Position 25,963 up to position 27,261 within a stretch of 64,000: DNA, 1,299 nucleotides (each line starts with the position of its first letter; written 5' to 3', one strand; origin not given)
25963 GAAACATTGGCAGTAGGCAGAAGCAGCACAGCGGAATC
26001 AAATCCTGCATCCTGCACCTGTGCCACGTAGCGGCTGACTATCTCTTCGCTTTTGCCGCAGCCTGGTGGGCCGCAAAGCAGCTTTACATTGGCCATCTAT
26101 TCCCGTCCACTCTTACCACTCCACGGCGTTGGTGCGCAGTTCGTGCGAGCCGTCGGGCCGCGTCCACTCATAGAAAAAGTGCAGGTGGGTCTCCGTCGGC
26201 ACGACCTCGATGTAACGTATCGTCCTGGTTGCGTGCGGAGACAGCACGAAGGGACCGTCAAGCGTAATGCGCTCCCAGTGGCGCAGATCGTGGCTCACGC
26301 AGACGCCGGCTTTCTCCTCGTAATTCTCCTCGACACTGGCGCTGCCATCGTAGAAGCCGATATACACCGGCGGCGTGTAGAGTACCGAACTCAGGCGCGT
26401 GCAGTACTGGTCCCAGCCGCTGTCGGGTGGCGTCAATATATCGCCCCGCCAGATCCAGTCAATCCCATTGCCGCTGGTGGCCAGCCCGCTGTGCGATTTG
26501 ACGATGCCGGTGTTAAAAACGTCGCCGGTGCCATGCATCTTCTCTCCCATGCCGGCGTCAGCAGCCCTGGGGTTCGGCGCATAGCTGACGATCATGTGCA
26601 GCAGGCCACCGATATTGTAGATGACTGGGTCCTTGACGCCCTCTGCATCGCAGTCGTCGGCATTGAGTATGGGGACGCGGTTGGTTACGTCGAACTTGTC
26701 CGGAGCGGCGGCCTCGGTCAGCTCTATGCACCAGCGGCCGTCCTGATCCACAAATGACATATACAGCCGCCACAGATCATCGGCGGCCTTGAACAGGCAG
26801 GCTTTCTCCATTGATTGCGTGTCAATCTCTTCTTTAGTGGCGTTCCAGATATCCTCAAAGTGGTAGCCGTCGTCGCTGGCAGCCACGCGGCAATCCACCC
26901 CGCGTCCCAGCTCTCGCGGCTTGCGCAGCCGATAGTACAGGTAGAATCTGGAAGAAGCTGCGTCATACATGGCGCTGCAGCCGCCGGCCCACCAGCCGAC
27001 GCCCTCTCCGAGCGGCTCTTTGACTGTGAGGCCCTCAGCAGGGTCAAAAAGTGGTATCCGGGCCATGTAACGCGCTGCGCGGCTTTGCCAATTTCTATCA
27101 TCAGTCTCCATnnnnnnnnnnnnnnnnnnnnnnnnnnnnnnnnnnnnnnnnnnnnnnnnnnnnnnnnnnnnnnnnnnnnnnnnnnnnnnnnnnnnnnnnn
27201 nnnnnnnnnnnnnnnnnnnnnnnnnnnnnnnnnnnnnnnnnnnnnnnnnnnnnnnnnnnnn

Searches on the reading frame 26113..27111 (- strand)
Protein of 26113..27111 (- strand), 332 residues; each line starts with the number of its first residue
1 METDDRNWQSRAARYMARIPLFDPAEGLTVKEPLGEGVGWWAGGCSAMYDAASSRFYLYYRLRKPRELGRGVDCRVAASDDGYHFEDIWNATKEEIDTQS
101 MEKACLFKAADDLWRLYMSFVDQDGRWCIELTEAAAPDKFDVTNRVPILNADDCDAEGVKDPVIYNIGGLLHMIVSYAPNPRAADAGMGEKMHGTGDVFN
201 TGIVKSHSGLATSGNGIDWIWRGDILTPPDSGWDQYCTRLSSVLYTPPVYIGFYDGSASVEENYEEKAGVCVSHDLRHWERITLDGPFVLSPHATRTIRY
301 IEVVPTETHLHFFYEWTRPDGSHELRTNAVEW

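Call 3: search_protein_families(library=pfam, proteins=[window:26113-27111:-], max_evalue=0.01)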
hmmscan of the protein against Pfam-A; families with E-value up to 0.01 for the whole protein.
window:26113-27111:- (332 aa): 0 families

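Call 4: search_protein_families(library=ncbifam, proteins=[window:26113-27111:-], max_evalue=0.01)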
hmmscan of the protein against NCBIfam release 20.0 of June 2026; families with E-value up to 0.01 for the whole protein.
window:26113-27111:- (332 aa): 0 families

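Call 68: search_solved_structures(query=window:26113-27111:-, max_evalue=1)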
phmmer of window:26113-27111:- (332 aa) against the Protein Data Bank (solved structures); distinct sequences matched with E-value up to 1: 0.
